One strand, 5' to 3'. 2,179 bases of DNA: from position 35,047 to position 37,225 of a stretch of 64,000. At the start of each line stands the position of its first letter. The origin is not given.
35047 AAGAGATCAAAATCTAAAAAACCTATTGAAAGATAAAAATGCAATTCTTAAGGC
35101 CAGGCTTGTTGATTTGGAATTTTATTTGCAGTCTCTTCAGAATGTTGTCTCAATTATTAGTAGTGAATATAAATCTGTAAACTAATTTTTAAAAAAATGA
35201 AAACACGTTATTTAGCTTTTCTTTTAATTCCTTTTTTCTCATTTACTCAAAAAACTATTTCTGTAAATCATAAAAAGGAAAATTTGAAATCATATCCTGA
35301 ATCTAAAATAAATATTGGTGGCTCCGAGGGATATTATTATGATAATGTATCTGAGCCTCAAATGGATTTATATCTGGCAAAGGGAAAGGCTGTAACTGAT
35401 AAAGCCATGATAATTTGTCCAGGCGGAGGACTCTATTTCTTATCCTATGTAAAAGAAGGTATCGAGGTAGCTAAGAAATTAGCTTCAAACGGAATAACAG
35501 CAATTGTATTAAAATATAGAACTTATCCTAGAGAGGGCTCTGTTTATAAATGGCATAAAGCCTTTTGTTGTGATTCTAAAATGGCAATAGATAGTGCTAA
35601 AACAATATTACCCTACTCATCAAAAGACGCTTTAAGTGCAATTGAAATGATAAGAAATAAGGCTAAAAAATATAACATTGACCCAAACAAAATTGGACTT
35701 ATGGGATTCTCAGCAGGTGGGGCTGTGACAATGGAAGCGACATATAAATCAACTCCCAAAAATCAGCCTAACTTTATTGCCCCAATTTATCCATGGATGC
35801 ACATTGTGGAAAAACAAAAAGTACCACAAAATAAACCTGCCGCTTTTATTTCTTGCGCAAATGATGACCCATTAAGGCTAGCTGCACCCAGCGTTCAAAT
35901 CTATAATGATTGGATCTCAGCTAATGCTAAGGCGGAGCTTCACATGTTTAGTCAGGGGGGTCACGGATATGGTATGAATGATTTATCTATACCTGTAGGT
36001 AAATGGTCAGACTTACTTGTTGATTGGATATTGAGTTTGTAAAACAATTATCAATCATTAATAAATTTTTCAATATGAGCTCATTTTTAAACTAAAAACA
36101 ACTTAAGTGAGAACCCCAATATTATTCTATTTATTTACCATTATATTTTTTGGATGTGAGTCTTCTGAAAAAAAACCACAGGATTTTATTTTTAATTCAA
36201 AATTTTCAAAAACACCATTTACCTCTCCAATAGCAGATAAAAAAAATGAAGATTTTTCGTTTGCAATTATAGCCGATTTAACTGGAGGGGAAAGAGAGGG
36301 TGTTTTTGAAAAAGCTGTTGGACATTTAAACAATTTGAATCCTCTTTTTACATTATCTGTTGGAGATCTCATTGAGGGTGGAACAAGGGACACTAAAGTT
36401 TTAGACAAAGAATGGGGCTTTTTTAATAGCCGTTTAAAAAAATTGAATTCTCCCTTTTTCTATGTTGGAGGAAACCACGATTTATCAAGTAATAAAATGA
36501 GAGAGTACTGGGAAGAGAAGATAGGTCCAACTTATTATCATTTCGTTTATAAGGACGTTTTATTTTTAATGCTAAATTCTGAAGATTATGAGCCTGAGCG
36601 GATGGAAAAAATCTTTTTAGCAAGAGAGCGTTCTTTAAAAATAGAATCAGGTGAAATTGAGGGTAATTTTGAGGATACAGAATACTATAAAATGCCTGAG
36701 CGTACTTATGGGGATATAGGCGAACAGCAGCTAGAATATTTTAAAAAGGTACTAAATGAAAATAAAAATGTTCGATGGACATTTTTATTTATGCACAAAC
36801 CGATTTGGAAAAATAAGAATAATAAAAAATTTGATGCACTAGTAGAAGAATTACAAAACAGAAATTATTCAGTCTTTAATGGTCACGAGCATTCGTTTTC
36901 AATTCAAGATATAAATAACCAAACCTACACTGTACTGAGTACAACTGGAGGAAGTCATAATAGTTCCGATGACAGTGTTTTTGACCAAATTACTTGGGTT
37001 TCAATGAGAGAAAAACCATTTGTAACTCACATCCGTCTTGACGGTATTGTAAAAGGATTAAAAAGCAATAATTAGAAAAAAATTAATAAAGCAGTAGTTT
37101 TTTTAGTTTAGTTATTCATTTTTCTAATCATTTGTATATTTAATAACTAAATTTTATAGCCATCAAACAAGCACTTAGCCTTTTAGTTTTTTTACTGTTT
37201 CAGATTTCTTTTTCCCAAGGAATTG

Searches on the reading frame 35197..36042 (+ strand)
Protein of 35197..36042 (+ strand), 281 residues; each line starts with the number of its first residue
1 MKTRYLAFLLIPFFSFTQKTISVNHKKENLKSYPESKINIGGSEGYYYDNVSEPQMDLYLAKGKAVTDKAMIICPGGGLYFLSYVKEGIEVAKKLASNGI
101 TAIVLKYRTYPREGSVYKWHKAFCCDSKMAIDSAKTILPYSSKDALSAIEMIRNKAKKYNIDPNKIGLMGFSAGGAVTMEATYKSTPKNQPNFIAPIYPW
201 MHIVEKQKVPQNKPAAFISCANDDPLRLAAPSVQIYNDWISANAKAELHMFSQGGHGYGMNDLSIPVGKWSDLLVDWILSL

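Call 62: search_protein_families(library=pfam, max_evalue=0.01, proteins=[window:35197-36042:+])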
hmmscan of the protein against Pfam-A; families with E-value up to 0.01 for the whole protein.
window:35197-36042:+ (281 aa): 7 families
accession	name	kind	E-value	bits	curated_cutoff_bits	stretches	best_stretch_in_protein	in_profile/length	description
PF20434.5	BD-FAE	-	1.1e-11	45.1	26.8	1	134-183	59-108/215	BD-FAE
PF07859.19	Abhydrolase_3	-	4.9e-11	43.2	25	1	138-213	45-121/210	alpha/beta hydrolase fold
PF01738.24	DLH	-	1e-09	38.7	21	1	88-259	30-189/217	Dienelactone hydrolase family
PF00326.27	Peptidase_S9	-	9.8e-06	25.6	22.6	0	149-182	49-82/213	Prolyl oligopeptidase family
PF12740.14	PETase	-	2e-05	24.6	28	1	144-250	105-206/263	PET hydrolase-like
PF02230.22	Abhydrolase_2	-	0.00011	22.6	23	1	144-256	86-199/217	Phospholipase/Carboxylesterase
PF00135.34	COesterase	-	0.0042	16.5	27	1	143-180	162-199/515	Carboxylesterase family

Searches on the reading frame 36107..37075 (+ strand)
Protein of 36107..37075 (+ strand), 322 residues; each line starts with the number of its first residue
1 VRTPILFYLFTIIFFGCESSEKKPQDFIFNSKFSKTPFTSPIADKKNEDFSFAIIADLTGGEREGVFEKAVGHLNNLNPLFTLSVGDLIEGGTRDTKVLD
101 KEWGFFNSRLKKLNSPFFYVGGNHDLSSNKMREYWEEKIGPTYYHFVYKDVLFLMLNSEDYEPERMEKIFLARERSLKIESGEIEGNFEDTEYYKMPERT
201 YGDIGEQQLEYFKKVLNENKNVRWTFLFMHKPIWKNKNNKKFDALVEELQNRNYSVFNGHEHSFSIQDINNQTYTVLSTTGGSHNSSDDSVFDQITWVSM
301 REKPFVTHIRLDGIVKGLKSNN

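Call 62: search_protein_families(library=pfam, max_evalue=0.01, proteins=[window:36107-37075:+])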
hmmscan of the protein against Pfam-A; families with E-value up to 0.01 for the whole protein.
window:36107-37075:+ (322 aa): 2 families
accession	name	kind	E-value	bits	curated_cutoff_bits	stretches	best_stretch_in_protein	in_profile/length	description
PF00149.33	Metallophos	-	7.4e-12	46.5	21.5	1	51-263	2-190/191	Calcineurin-like phosphoesterase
PF12850.12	Metallophos_2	-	0.00011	22.6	27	1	184-273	54-128/154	Calcineurin-like phosphoesterase superfamily domain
